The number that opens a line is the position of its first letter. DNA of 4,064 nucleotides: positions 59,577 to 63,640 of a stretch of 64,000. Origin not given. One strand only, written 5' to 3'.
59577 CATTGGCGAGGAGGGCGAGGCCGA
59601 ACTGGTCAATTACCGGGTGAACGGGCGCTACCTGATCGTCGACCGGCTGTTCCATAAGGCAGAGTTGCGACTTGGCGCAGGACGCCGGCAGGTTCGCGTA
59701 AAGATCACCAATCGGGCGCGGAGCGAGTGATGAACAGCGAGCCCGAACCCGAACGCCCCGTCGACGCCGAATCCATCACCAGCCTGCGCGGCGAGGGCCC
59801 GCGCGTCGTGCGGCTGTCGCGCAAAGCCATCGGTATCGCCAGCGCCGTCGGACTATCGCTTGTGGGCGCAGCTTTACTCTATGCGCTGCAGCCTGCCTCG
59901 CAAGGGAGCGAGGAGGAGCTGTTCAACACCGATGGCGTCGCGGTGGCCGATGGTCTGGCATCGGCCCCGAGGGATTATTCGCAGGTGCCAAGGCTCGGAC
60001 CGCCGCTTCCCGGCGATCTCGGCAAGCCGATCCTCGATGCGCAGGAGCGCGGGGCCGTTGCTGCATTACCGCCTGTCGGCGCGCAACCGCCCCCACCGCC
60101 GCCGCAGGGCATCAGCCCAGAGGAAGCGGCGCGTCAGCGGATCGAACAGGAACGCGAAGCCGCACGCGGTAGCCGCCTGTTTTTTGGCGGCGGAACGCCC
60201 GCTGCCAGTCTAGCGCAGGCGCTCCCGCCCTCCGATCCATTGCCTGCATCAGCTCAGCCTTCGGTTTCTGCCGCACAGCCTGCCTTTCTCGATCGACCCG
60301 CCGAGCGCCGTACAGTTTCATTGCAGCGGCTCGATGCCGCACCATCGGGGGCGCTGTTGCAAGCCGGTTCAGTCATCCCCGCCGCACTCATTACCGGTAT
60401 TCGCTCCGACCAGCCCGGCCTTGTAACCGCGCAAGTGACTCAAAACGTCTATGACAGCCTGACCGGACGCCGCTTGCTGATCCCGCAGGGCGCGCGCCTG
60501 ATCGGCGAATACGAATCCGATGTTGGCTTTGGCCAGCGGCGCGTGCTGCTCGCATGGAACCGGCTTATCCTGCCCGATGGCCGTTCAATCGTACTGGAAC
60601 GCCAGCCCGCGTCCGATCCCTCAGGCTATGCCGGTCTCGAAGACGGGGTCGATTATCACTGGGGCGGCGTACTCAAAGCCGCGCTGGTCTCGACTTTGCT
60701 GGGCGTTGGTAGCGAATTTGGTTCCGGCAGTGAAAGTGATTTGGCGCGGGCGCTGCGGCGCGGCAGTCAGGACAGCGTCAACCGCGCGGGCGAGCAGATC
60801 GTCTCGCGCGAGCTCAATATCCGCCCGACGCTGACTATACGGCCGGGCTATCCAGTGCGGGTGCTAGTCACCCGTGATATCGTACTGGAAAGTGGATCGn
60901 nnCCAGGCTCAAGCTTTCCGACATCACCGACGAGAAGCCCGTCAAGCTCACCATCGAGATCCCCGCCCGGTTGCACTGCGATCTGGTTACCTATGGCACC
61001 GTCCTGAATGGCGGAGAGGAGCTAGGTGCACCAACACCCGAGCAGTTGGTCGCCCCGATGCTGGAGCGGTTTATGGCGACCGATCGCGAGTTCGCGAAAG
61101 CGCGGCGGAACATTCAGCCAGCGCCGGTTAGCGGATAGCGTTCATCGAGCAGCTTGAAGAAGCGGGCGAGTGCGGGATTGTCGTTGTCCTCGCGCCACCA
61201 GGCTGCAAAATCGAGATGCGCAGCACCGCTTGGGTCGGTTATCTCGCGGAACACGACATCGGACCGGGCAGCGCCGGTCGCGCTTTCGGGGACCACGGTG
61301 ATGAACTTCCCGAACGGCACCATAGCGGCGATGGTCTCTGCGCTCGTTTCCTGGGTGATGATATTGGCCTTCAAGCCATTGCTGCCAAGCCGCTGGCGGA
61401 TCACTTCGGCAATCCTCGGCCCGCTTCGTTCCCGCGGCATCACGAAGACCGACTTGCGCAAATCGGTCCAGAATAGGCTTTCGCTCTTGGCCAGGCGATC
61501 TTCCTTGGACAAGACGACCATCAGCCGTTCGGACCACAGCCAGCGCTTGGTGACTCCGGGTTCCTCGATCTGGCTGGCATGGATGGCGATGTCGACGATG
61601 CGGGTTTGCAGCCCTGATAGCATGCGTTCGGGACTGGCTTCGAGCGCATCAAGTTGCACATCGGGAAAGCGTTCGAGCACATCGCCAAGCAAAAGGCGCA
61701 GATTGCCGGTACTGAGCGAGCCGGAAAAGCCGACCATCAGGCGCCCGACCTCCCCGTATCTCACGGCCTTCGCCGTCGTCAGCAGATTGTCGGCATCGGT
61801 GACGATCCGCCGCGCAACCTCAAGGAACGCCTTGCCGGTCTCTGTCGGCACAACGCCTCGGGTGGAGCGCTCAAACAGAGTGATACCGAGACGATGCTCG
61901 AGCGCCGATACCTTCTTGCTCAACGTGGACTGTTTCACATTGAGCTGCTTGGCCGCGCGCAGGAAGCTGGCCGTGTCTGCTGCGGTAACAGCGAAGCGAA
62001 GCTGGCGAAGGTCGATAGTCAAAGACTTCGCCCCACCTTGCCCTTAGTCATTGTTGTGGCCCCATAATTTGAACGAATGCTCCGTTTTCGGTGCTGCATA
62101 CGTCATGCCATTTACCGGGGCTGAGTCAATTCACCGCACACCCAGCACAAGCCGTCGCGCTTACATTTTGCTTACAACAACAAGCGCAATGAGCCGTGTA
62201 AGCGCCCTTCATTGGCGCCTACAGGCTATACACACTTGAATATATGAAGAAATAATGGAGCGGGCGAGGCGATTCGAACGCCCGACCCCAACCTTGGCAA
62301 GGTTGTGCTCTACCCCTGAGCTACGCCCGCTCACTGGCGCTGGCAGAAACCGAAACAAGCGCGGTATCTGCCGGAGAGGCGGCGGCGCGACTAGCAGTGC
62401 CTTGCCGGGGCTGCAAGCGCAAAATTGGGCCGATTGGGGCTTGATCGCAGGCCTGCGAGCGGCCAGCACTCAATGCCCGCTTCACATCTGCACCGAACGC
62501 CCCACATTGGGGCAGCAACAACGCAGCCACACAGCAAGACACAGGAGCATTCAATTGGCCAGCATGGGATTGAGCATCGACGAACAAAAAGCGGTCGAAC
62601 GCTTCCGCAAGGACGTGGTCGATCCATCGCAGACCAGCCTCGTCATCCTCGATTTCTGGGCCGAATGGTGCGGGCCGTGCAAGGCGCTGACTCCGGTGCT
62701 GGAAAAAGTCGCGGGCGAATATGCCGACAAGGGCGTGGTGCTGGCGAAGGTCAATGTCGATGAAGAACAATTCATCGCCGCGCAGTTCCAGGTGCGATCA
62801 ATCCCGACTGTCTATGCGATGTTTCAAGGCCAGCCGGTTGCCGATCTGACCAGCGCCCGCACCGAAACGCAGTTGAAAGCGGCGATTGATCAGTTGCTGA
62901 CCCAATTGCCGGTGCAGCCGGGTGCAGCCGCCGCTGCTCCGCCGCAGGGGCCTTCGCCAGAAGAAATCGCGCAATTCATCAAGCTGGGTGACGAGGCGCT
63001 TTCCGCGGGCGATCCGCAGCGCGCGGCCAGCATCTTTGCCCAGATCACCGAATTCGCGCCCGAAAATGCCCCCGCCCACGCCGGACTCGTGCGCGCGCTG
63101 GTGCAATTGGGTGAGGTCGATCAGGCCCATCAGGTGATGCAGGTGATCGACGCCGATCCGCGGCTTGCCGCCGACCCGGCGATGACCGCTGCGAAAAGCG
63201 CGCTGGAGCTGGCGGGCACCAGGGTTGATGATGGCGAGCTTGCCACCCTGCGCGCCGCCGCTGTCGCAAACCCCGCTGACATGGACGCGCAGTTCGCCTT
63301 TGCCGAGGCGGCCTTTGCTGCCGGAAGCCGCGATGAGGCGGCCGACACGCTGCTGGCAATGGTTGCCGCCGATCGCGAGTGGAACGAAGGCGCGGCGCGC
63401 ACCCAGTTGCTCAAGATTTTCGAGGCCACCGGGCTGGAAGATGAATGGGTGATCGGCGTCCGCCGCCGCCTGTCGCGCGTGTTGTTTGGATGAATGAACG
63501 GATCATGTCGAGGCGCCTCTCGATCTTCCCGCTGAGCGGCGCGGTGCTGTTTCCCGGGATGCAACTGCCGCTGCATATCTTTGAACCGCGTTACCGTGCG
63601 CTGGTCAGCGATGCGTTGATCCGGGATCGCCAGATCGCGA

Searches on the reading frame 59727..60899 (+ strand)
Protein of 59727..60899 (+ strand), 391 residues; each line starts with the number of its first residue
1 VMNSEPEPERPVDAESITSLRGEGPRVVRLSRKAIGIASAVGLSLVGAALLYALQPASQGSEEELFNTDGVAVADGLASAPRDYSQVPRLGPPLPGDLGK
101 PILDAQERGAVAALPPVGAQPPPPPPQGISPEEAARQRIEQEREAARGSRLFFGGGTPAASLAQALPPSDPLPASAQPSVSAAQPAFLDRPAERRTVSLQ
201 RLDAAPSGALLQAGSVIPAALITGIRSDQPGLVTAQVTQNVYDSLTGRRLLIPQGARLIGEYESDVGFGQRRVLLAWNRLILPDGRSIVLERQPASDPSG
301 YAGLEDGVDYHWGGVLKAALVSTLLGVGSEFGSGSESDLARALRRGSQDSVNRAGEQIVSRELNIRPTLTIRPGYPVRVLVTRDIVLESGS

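Call 37: search_protein_families(library=pfam, proteins=[window:59727-60899:+], max_evalue=0.00001)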
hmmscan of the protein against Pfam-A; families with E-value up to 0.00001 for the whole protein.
window:59727-60899:+ (391 aa): 1 family
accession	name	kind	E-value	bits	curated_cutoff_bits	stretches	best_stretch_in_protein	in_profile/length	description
PF03743.19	TrbI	-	6.8e-64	215.6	35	1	211-387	2-188/188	Bacterial conjugation TrbI-like protein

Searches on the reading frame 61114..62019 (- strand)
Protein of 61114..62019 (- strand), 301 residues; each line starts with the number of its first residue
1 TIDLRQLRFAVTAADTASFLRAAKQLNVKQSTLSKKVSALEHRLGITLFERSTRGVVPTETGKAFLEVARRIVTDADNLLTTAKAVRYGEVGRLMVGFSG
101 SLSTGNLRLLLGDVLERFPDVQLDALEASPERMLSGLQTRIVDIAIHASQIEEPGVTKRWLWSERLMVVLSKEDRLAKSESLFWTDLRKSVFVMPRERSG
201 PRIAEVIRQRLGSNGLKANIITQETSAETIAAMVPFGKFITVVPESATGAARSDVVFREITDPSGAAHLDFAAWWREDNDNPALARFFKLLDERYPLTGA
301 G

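Call 72: search_protein_families(library=pfam, proteins=[window:61114-62019:-], max_evalue=0.0001)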
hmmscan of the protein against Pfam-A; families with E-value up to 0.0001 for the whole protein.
window:61114-62019:- (301 aa): 2 families
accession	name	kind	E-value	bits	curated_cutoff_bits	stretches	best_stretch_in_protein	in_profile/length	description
PF03466.25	LysR_substrate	-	4.4e-31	108.3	28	1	89-294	3-207/209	LysR substrate binding domain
PF00126.33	HTH_1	-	1.3e-19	70.3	26.6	1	4-63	1-60/60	Bacterial regulatory helix-turn-helix protein, lysR family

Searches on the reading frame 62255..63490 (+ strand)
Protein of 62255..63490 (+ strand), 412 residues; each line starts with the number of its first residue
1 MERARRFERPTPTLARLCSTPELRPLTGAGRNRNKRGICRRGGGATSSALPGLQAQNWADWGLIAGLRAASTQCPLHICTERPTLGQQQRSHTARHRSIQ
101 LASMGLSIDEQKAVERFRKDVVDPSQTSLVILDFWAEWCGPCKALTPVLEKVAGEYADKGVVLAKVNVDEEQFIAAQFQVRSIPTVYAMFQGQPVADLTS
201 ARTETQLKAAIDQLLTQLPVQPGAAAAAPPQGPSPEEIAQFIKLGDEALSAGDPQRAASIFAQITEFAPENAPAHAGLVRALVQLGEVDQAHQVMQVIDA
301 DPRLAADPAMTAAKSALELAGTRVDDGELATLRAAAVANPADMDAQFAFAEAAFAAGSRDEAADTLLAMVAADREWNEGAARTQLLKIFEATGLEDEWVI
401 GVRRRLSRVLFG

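Call 37: search_protein_families(library=pfam, proteins=[window:62255-63490:+], max_evalue=0.00001)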
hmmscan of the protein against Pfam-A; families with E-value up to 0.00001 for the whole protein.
window:62255-63490:+ (412 aa): 6 families
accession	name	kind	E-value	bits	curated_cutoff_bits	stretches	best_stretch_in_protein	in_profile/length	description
PF14561.12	TPR_20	-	1e-25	90.3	25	1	323-411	2-90/90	Tetratricopeptide repeat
PF00085.26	Thioredoxin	-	2.5e-25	88.9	23.5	1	114-212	7-102/103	Thioredoxin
PF14559.12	TPR_19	-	6.3e-13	49.3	25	1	248-314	1-65/68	Tetratricopeptide repeat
PF13432.12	TPR_16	-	3.6e-08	34.1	32.7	0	243-302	2-62/65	Tetratricopeptide repeat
PF00578.27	AhpC-TSA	-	1.2e-06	29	26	1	128-184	26-83/124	AhpC/TSA family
PF13905.12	Thioredoxin_8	-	5.5e-06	27.1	27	0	129-171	3-46/94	Thioredoxin-like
